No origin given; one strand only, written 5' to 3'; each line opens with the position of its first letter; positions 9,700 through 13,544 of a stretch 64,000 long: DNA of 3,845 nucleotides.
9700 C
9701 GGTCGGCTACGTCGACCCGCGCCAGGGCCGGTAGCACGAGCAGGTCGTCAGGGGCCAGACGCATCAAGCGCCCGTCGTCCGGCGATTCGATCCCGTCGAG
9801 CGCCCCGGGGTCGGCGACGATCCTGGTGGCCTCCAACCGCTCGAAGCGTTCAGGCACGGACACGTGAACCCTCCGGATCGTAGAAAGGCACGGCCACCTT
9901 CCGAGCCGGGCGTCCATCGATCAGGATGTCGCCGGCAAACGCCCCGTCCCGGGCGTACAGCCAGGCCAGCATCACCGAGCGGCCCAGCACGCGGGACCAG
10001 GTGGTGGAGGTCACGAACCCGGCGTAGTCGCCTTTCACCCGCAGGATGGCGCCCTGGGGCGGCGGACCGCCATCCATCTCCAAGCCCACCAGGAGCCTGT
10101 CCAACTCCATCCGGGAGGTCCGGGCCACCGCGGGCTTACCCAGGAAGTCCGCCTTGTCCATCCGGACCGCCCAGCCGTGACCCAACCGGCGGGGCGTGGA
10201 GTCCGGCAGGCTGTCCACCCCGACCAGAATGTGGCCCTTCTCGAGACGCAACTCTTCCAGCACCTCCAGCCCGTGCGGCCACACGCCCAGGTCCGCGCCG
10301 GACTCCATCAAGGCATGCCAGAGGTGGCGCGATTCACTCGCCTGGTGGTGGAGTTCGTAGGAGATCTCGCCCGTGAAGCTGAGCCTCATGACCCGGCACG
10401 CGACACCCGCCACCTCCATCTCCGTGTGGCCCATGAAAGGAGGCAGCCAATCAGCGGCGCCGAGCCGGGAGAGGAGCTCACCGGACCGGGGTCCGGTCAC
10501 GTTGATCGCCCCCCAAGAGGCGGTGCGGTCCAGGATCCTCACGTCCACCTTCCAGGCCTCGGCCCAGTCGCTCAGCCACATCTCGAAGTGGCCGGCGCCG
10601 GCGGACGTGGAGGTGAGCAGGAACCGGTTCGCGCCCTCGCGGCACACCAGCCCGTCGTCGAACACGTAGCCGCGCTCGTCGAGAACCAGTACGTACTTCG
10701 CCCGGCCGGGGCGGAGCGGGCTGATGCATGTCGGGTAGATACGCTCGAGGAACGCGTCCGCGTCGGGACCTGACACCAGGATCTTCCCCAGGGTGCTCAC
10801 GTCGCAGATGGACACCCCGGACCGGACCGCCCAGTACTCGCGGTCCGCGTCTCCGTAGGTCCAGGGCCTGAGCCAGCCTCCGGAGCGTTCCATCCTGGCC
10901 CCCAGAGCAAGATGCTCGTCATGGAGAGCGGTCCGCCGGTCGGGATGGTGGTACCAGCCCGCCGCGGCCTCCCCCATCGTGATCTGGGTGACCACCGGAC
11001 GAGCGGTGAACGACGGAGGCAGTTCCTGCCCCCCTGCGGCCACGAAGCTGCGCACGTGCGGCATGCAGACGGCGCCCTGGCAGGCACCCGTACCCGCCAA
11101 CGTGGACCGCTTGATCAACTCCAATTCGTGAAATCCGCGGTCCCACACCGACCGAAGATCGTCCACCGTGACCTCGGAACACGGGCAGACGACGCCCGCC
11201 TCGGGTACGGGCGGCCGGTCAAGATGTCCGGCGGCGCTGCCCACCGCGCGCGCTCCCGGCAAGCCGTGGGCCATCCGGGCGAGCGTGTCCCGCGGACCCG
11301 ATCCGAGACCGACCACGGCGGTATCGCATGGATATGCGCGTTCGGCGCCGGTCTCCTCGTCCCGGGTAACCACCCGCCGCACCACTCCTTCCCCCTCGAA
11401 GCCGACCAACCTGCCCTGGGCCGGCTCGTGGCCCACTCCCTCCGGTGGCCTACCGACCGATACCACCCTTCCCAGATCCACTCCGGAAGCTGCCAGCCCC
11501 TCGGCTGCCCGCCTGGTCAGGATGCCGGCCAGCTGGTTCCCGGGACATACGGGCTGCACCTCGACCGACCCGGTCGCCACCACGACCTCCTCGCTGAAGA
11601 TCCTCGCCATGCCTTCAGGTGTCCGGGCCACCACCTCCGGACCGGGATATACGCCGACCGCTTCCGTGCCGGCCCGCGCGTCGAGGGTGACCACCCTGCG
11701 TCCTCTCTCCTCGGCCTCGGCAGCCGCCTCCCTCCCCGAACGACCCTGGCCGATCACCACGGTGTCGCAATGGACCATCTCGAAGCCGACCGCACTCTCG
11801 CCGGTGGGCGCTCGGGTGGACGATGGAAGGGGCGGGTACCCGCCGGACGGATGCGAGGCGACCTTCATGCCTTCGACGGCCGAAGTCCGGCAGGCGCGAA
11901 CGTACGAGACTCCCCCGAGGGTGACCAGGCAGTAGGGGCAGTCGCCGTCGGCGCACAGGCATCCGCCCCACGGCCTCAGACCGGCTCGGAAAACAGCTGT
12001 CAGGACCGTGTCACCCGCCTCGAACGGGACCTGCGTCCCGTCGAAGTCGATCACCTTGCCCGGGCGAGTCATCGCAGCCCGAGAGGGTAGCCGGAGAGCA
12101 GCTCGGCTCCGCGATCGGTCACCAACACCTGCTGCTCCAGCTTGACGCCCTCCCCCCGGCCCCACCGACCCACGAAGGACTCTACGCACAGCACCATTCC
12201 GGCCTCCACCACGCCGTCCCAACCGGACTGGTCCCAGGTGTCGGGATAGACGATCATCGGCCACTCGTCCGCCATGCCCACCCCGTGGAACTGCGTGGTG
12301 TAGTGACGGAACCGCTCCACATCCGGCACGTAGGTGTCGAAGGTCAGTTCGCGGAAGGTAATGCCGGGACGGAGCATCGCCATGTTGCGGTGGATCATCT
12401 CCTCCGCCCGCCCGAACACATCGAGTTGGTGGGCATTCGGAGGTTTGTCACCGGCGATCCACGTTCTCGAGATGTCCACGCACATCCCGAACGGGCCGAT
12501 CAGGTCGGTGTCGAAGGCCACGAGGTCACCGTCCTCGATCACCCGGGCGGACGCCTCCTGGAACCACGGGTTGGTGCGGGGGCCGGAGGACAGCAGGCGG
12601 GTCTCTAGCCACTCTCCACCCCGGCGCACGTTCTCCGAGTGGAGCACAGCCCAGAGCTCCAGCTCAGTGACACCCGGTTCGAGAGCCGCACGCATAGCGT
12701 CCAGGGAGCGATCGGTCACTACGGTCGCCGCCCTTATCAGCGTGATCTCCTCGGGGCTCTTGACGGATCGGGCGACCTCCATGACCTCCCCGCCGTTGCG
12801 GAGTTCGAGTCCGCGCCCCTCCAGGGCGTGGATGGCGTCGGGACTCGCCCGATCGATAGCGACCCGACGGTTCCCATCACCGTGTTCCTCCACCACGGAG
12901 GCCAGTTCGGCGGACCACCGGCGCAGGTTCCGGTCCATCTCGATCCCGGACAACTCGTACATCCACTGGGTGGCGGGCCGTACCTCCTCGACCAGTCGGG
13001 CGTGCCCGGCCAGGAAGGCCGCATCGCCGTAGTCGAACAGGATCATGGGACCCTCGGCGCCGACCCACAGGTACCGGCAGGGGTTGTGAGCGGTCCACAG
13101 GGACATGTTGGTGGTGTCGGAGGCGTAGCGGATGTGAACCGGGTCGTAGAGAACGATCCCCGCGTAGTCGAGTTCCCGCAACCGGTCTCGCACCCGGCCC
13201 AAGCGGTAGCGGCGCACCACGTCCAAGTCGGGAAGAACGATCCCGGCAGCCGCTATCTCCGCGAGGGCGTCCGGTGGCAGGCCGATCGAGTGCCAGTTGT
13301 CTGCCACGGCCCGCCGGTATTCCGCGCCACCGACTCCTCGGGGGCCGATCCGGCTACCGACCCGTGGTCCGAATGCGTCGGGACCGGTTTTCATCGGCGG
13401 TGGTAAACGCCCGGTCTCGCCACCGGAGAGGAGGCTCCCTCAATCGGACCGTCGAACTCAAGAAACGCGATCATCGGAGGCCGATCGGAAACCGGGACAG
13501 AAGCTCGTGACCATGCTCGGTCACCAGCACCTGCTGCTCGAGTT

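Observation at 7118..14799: Tandem DddP-like lyases translationally coupled to a sarcosine-oxidase-like complex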

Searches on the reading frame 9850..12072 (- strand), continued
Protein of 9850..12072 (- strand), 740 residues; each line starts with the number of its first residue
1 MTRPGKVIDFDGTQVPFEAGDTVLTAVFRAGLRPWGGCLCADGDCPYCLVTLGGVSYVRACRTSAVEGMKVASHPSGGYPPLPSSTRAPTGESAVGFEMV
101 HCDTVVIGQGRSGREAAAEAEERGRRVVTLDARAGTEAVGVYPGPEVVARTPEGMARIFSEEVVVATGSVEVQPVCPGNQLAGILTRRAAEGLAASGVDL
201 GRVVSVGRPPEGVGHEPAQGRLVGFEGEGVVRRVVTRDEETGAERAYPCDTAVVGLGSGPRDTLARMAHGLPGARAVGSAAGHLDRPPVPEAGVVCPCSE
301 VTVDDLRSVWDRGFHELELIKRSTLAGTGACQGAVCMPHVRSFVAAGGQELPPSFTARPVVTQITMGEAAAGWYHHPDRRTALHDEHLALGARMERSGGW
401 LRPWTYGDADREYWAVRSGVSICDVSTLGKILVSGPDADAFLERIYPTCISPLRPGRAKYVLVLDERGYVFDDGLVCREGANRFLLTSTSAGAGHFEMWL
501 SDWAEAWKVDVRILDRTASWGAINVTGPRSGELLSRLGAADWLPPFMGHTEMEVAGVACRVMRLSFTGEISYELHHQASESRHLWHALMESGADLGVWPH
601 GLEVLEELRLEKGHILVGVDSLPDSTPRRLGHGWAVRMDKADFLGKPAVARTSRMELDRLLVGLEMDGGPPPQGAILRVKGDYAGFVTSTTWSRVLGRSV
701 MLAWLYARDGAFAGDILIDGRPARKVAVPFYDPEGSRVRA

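Call 75: search_protein_families(library=pfam, proteins=[L120:4563-5885:+, L120:5888-6823:+, L120:6893-8992:+, L120:13437-14813:-, L126:4165-5151:+, L126:5148-5927:+, L126:5937-7529:+, L126:7507-10005:+, L126:14000-15199:+, L118:5933-7693:-], max_evalue=0.001)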
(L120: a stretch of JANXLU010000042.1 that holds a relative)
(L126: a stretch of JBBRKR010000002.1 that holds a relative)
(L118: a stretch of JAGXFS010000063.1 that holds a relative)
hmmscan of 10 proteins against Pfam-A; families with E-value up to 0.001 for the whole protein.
L120:4563-5885:+ (440 aa): 2 families
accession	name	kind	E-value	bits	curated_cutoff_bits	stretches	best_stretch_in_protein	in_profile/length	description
PF00528.27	BPD_transp_1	-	4.6e-32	111.7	26.4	1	240-438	2-183/184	Binding-protein-dependent transport system inner membrane component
PF19300.4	BPD_transp_1_N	-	1.9e-07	31.7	23.8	1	6-76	1-71/114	Binding-prot-dependent transport system membrane comp, N-term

L120:5888-6823:+ (311 aa): 1 family
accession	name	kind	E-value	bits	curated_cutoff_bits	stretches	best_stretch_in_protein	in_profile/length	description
PF00528.27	BPD_transp_1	-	1.1e-28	100.6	26.4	1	129-309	2-180/184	Binding-protein-dependent transport system inner membrane component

L120:6893-8992:+ (699 aa): 12 families
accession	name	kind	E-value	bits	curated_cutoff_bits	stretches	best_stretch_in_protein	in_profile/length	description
PF00005.33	ABC_tran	-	1.5e-57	194.4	25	2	26-184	2-137/137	ABC transporter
PF08352.17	oligo_HPY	-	1e-38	132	27.1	2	235-301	1-65/65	Oligopeptide/dipeptide transporter, C-terminal region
PF02463.25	SMC_N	-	1e-12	48.4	40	2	411-585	27-202/220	RecF/RecN/SMC N terminal domain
PF13304.12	AAA_21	-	6.1e-09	36.8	27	0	150-219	232-303/304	AAA domain, putative AbiEii toxin, Type IV TA system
PF00006.31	ATP-synt_ab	-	2.3e-07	31.1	29.5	0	27-147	6-86/213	ATP synthase alpha/beta family, nucleotide-binding domain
PF13191.12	AAA_16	-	2e-05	25.6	32.6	0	407-429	23-45/167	AAA ATPase domain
PF00485.24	PRK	-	7.8e-05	23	22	0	39-66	3-30/196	Phosphoribulokinase / Uridine kinase family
PF13555.12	AAA_29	-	9.2e-05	22.6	27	0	399-427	13-41/61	P-loop containing region of AAA domain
PF03193.22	RsgA_GTPase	-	0.00019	21.7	30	0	402-434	101-132/174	RsgA GTPase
PF00004.35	AAA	-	0.00028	21.8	21.2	0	40-88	3-49/131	ATPase family associated with various cellular activities (AAA)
PF20703.3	nSTAND1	-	0.00053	20.2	27.1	0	405-426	30-51/379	Novel STAND NTPase 1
PF24883.2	NPHP3_N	-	0.00091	19.9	24.8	0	411-445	25-59/164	Nephrocystin 3, N-terminal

L120:13437-14813:- (458 aa): 0 families

L126:4165-5151:+ (328 aa): 1 family
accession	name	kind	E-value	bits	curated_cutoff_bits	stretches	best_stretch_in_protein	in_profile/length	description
PF00487.30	FA_desaturase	-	5.4e-27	95.6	29.7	1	57-287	3-240/253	Fatty acid desaturase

L126:5148-5927:+ (259 aa): 1 family
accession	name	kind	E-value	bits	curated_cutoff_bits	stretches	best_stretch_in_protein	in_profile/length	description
PF12974.12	Phosphonate-bd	-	3.9e-05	23.6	27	1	132-236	134-242/242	ABC transporter, phosphonate, periplasmic substrate-binding protein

L126:5937-7529:+ (530 aa): 1 family
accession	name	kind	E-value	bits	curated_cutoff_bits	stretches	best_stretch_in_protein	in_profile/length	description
PF06253.16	MTTB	-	4.6e-195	648.8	25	1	25-524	1-499/500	Trimethylamine methyltransferase (MTTB)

L126:7507-10005:+ (832 aa): 7 families
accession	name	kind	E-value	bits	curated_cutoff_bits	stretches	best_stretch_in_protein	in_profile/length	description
PF01266.30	DAO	-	1.8e-68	232.1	27.9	1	28-389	2-353/353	FAD dependent oxidoreductase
PF01571.26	GCV_T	-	4.8e-59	200.1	25.6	1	449-718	2-254/255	Aminomethyltransferase folate-binding domain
PF08669.17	GCV_T_C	-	9.8e-17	61.1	25.9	1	742-824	1-80/80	Glycine cleavage T-protein C-terminal barrel domain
PF16350.10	FAO_M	-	4.9e-14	52.7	27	1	393-445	2-55/56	FAD dependent oxidoreductase central domain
PF13454.12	NAD_binding_9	-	0.00022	21.7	21.8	0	29-76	1-52/155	FAD-NAD(P)-binding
PF00890.30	FAD_binding_2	-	0.00029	20.6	20.4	0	28-105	2-76/414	FAD binding domain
PF07992.20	Pyr_redox_2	-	0.00074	19.5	26.1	0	17-58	134-174/291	Pyridine nucleotide-disulphide oxidoreductase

L126:14000-15199:+ (399 aa): 2 families
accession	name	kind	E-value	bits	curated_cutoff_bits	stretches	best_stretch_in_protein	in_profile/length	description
PF02668.22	TauD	-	3.9e-48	165.1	27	1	131-369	13-267/267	Taurine catabolism dioxygenase TauD, TfdA family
PF06155.17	GBBH-like_N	-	4e-14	53.5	22.8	1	25-60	9-42/85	Gamma-butyrobetaine hydroxylase-like, N-terminal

L118:5933-7693:- (586 aa): 3 families
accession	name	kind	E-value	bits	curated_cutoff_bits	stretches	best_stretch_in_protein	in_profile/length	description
PF00750.26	tRNA-synt_1d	-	5.8e-81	272.6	23.3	1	107-455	15-348/349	tRNA synthetases class I (R), catalytic domain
PF05746.21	DALR_1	-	5.4e-28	97.9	22.3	1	470-586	1-117/117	DALR anticodon binding domain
PF03485.21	Arg_tRNA_synt_N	-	2.1e-16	60.7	21.5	1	14-86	10-85/85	Arginyl tRNA synthetase N terminal domain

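Call 85: find_related_loci(query=window:9850-12072:-, collection=metagenome_contigs, flank=6000)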
Query window:9850-12072:- (740 aa) in metagenome_contigs; peptide patterns used: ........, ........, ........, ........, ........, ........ (x = any residue, [..] = any of these).
89 stretches matched a pattern; 7 encode a relative of the query (tblastn E <= 1e-3); 7 distinct loci.
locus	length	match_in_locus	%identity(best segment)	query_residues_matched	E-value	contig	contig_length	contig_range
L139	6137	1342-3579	56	6-739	0e+0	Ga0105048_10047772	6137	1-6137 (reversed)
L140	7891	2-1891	58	104-740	0e+0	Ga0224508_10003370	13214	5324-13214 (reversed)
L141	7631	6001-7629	56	6-556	0e+0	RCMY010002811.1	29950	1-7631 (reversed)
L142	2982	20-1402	59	277-740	0e+0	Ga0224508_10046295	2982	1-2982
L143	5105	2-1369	56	287-740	1e-163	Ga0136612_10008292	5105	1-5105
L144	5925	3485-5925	52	8-740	9e-129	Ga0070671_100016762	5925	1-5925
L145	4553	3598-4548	55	10-346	3e-102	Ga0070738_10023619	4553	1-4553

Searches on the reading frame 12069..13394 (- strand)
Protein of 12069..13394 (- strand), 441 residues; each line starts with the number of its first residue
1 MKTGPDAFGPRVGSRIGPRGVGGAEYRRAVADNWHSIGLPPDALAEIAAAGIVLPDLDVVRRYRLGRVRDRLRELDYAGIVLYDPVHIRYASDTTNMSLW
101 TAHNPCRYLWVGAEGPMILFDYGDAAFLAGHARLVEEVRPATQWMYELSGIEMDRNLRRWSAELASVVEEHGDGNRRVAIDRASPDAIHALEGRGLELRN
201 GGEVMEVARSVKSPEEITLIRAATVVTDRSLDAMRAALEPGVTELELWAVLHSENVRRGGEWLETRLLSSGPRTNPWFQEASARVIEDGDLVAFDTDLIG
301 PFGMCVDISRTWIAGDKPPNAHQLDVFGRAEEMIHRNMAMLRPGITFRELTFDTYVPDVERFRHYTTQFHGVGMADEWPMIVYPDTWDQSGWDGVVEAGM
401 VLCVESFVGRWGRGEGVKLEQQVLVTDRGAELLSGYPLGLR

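Call 4: search_protein_families(library=pfam, proteins=[window:12069-13394:-], max_evalue=0.01)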
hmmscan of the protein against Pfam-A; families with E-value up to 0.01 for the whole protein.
window:12069-13394:- (441 aa): 2 families
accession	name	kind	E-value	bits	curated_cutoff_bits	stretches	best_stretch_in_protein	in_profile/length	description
PF00557.29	Peptidase_M24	-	9.9e-29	101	23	1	219-427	2-208/208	Metallopeptidase family M24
PF01321.24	Creatinase_N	-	3e-05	25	22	1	64-211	1-128/128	Creatinase/Prolidase N-terminal domain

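Call 5: search_protein_families(library=ncbifam, proteins=[window:12069-13394:-], max_evalue=0.01)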
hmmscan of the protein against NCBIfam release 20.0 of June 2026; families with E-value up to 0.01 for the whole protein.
window:12069-13394:- (441 aa): 9 families
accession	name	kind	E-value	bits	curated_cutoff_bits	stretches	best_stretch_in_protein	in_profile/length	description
NF043017.1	DimsulpropLyDddP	equivalog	2.3e-133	445.2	600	1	36-438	30-438/443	dimethylsulfonioproprionate lyase DddP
NF007310.0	PRK09795.1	equivalog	5.9e-16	58.2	393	1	205-436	121-351/361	aminopeptidase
NF040821.1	dipep_PepQ_Arch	equivalog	1.8e-14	53.5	630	1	202-433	113-338/346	Xaa-Pro dipeptidase PepQ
TIGR00500.1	met_pdase_I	equivalog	1.8e-09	37.5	171.35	1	282-409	80-204/247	type I methionyl aminopeptidase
NF008131.0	PRK10879.1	equivalog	1e-08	34.4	465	1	208-352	170-313/438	Xaa-Pro aminopeptidase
NF038259.1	ectoine_DoeA_2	exception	1.2e-07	30.8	575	1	203-349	145-289/386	ectoine hydrolase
NF011174.0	PRK14576.1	subfamily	1.4e-07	30.8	487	1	195-435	161-396/405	putative endopeptidase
NF011720.0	PRK15173.1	subfamily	5e-06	25.7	420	1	204-437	108-336/343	peptidase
NF011173.0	PRK14575.1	equivalog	5.9e-06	25.5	850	1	203-437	170-399/406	putative peptidase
